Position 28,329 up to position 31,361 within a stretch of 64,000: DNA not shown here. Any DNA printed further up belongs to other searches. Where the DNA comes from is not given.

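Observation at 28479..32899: Both hook-associated proteins carry giant Asp/Glu-rich inserts that share a repeated motif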

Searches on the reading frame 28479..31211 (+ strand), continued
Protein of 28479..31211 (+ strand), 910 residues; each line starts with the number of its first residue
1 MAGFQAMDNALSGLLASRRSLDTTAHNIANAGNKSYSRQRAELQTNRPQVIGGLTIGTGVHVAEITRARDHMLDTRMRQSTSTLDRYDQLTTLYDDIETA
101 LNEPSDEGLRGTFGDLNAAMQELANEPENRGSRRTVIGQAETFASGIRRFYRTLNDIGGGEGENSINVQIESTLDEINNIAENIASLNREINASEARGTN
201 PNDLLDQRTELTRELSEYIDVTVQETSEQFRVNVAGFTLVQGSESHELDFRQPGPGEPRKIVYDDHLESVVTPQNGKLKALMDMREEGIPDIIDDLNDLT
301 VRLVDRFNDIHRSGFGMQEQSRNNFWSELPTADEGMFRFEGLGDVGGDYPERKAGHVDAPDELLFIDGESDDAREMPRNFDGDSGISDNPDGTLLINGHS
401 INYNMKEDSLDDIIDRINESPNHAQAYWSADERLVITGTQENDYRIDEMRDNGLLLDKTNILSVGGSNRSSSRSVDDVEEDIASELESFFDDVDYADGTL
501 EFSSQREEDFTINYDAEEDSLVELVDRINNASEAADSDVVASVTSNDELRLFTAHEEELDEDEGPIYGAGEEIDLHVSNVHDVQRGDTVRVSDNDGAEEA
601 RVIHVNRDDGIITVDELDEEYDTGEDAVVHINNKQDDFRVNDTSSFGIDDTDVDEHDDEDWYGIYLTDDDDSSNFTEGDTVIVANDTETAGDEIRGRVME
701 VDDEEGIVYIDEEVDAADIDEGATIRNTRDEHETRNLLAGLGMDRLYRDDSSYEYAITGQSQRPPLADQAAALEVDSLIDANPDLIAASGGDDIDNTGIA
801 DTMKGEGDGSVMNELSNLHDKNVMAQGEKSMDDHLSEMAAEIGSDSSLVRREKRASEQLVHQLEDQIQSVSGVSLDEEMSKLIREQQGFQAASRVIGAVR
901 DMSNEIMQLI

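Call 11: find_encoding_contigs(protein=P0001, flank=3000, max_places=4)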
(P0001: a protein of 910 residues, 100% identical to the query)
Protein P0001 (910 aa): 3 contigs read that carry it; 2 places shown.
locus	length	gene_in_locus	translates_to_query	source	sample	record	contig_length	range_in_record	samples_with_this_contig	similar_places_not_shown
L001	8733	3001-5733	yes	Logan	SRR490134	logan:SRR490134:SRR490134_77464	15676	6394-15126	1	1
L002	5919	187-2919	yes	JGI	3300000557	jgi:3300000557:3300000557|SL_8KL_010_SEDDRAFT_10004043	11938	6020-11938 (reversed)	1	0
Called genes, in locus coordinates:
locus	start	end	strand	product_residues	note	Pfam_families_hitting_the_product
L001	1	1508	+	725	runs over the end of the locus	PF01551:Peptidase_M23 (weak)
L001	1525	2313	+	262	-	PF18912:DZR_2 (weak), PF00156:Pribosyltran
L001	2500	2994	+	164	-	PF05130:FlgN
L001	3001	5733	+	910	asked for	PF22638:FlgK_D1, PF07196:Flagellin_IN (faint), PF06429:Flg_bbr_C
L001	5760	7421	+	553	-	PF00669:Flagellin_N, PF00700:Flagellin_C (weak)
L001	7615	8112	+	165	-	PF02623:FliW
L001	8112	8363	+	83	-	PF02599:CsrA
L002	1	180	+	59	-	?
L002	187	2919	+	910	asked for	PF22638:FlgK_D1, PF07196:Flagellin_IN (faint), PF06429:Flg_bbr_C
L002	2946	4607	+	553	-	PF00669:Flagellin_N, PF00700:Flagellin_C (weak)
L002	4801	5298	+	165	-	PF02623:FliW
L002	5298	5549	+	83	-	PF02599:CsrA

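Call 12: find_related_loci(query=window:28479-31211:+, collection=genome_contigs, flank=6000)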
Query window:28479-31211:+ (910 aa) in genome_contigs; peptide patterns used: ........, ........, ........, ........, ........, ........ (x = any residue, [..] = any of these).
81 stretches matched a pattern; 1 encode a relative of the query (tblastn E <= 1e-3); 1 distinct loci.
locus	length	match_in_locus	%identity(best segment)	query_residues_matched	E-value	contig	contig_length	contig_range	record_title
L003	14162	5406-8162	83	1-910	0e+0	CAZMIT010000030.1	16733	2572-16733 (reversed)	MAG TPA_asm: uncultured bacterium isolate binchicken_co32_468 genome assembly, contig: NODE_5398_length_16733_cov_18.400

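Call 37: list_cluster_members(proteins=[P0001, P0002, P0004, P0006, P0013, P0121, P0124, P0009, P0008, P0201])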
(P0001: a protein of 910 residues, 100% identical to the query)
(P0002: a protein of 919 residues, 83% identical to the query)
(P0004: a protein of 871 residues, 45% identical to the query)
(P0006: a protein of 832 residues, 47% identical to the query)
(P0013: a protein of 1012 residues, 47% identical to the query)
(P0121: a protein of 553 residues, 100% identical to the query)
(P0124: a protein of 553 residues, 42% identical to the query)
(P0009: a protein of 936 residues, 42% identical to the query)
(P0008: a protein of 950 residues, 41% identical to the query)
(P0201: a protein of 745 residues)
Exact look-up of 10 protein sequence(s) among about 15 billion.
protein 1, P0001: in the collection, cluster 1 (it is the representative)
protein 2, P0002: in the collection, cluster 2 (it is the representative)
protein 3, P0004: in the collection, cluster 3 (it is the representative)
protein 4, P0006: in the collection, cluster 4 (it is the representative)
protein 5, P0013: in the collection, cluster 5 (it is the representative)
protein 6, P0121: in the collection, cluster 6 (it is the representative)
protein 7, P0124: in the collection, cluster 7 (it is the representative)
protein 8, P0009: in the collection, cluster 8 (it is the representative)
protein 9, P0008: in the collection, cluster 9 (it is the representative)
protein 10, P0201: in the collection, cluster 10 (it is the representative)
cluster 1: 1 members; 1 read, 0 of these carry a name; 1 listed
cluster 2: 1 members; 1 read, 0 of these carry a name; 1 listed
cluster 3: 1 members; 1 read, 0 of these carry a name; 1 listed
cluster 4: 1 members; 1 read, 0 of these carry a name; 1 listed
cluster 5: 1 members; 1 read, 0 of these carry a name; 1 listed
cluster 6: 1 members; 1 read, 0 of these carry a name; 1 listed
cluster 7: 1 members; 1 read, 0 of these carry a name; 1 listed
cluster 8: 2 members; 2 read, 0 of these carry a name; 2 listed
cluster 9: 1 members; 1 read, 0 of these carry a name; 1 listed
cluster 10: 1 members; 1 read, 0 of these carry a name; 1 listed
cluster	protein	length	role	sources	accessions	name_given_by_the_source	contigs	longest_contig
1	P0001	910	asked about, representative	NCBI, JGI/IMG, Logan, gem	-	-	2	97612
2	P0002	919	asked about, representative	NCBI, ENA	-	-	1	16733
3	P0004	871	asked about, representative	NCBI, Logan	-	-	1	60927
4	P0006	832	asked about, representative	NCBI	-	-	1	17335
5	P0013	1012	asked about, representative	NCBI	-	-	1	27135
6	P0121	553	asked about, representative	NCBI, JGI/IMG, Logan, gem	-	-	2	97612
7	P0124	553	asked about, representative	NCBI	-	-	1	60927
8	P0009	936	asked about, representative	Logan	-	-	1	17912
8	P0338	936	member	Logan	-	-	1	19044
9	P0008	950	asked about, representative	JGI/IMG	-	-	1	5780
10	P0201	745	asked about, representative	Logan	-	-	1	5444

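Call 38: find_encoding_contigs(protein=P0013, flank=10000, max_places=2)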
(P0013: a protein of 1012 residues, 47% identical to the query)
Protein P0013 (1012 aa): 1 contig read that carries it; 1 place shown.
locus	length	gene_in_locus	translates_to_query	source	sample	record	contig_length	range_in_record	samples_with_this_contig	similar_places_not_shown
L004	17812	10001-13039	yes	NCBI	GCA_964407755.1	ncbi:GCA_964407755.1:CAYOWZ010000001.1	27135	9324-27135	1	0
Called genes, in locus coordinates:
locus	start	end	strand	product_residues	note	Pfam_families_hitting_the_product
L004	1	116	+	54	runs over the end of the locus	-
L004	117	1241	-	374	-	PF01966:HD, PF13487:HD_5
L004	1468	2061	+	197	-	PF01330:RuvA_N, PF14520:HHH_5, PF00633:HHH (faint), PF07499:RuvA_C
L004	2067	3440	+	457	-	PF19290:PmbA_TldD_2nd, PF19289:PmbA_TldD_3rd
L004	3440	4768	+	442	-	PF01523:PmbA_TldD_1st (weak), PF19289:PmbA_TldD_3rd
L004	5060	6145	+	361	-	PF05496:RuvB_N, PF13191:AAA_16 (faint), PF00004:AAA, PF07728:AAA_5 (weak), PF13401:AAA_22 (faint), PF17864:AAA_lid_4, PF05491:WHD_RuvB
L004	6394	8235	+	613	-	PF01551:Peptidase_M23 (weak)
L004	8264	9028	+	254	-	PF18912:DZR_2 (weak), PF00156:Pribosyltran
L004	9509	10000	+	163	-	-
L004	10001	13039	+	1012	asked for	PF22638:FlgK_D1, PF06429:Flg_bbr_C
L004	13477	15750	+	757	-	PF00669:Flagellin_N, PF00700:Flagellin_C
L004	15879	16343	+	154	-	PF02623:FliW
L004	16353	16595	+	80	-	PF02599:CsrA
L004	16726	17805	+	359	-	PF00155:Aminotran_1_2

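Call 39: find_encoding_contigs(protein=P0004, flank=10000, max_places=2)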
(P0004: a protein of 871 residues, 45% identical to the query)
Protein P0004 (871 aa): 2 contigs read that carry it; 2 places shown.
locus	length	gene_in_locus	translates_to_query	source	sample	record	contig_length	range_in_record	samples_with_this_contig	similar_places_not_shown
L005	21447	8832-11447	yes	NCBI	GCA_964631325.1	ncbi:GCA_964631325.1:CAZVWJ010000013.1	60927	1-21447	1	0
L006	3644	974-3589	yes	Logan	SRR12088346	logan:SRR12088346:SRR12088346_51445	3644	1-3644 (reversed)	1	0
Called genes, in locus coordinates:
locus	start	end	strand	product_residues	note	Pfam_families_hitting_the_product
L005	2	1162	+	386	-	?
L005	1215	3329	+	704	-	PF01551:Peptidase_M23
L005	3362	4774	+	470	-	PF13727:CoA_binding_3, PF17836:PglD_N (weak), PF01073:3Beta_HSD, PF01370:Epimerase, PF02719:Polysacc_synt_2, PF04321:RmlD_sub_bind, PF16363:GDP_Man_Dehyd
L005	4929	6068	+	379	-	PF02397:Bac_transf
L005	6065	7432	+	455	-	PF11028:TMEM260_N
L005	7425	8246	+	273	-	PF18912:DZR_2 (weak), PF00156:Pribosyltran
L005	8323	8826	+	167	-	PF05130:FlgN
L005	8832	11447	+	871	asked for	PF22638:FlgK_D1, PF06429:Flg_bbr_C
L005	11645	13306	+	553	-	PF00669:Flagellin_N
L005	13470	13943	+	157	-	PF02623:FliW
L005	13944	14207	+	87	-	PF02599:CsrA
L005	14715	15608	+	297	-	PF00669:Flagellin_N, PF00700:Flagellin_C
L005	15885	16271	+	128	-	PF03646:FlaG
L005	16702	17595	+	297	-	PF00669:Flagellin_N, PF00700:Flagellin_C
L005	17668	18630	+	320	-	PF26154:DUF8042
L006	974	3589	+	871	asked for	PF22638:FlgK_D1, PF06429:Flg_bbr_C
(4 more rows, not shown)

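Call 40: find_encoding_contigs(protein=P0009, flank=10000, max_places=2)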
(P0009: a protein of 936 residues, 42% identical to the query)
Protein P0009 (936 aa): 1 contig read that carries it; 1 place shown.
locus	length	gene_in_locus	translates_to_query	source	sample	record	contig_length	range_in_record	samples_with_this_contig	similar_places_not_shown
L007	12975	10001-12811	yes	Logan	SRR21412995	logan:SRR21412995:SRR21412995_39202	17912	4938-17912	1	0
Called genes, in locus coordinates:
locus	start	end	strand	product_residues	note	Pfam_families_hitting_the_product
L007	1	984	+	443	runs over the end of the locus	PF01523:PmbA_TldD_1st, PF19289:PmbA_TldD_3rd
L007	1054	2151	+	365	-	PF05496:RuvB_N, PF00004:AAA, PF07728:AAA_5, PF17864:AAA_lid_4, PF05491:WHD_RuvB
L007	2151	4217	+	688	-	PF01551:Peptidase_M23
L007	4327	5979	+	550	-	PF13727:CoA_binding_3, PF01073:3Beta_HSD, PF01370:Epimerase, PF02719:Polysacc_synt_2, PF04321:RmlD_sub_bind, PF07993:NAD_binding_4 (faint), PF16363:GDP_Man_Dehyd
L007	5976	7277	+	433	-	PF02397:Bac_transf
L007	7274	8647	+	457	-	PF11028:TMEM260_N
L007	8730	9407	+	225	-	PF00156:Pribosyltran (weak)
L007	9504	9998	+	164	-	PF05130:FlgN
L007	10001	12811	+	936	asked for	PF22638:FlgK_D1, PF06429:Flg_bbr_C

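Call 61: predict_structure(alignment_id=A3)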
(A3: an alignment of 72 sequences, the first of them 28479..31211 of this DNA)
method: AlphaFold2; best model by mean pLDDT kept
length: 910 residues; sequences in the alignment: 72
mean_pLDDT: 89.5   pTM: 0.83
mean pLDDT of the five models: 89.5, 87.7, 87.7, 85.9, 83.2
residues with pLDDT >= 90: 541; 70-90: 317; 50-70: 50; < 50: 2
segments of 3 or more residues with pLDDT < 50: none
pLDDT, mean of each block of 10 residues (from residue 1): 70 87 89 87 87 80 88 94 98 96 89 97 97 98 97 93 92 98 96 90 93 97 90 96 96 91 93 97 96 96 97 95 97 96 88 90 79 70 76 96 95 96 96 96 96 93 94 91 80 75 90 90 92 91 93 87 66 88 87 83 93 88 79 89 86 68 86 87 78 86 91 78 83 78 93 91 95 98 97 91 93 96 91 95 96 97 92 88 88 80 66
secondary structure, 60 per line:
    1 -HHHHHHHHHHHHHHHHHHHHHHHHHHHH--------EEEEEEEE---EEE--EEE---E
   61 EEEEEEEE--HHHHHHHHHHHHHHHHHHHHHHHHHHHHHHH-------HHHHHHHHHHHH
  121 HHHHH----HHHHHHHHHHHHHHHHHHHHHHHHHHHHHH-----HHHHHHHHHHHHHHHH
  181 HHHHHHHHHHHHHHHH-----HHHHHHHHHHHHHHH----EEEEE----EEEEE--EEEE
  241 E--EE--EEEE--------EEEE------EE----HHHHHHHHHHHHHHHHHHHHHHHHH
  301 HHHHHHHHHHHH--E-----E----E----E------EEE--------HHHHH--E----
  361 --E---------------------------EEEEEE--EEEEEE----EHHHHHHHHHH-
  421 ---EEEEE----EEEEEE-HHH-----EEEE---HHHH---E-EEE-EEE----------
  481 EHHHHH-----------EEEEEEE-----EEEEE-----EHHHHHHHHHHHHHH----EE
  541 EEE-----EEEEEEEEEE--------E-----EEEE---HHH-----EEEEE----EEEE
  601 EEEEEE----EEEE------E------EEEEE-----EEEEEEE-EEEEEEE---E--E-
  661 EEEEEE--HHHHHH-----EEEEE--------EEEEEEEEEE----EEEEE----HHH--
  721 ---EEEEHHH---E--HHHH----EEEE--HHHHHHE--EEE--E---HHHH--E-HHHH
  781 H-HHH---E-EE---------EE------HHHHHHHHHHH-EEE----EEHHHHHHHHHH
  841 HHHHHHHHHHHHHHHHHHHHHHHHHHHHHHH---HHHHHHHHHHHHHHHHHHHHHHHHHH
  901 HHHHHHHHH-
elements in order (helices of 4 or more, strands of 3 or more residues): H2-29 E38-45 E49-51 E54-56 E60-68 H71-101 H109-125 H130-159 H165-196 H202-216 E221-225 E230-234 E237-241 E248-251 E260-263 H276-312 E338-340 H349-353 E391-396 E399-404 H410-419 E424-428 E433-438 E448-451 H455-458 E464-466 E468-470 H482-486 E498-504 E510-514 H521-534 E539-543 E549-558 E573-576 E588-592 E597-606 E611-614 E628-632 E638-644 E646-652 E661-666 H669-674 E680-684 E693-702 E707-711 E724-727 H737-740 E745-748 H751-756 E760-762 H769-772 H777-781 H810-820 E822-824 H831-871 H875-909

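Call 63: search_solved_structures(query=window:28479-31211:+, max_evalue=0.001)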
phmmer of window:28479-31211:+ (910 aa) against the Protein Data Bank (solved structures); distinct sequences matched with E-value up to 0.001: 5.
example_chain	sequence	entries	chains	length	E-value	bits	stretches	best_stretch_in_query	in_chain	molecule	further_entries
9go6_A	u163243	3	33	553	1.4e-37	132.8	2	7-327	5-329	Flagellar hook-associated protein 1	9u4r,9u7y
2d4y_A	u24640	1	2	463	3.1e-26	95.3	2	77-327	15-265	Flagellar hook-associated protein 1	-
9gsx_L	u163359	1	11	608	2.9e-25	92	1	5-287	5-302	Flagellar hook-associated protein 1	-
4ut1_A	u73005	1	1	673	2.3e-17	65.9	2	58-261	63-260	FLAGELLAR HOOK-ASSOCIATED PROTEIN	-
5xbj_A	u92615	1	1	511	1.2e-08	37.1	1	92-287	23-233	Flagellar hook-associated protein FlgK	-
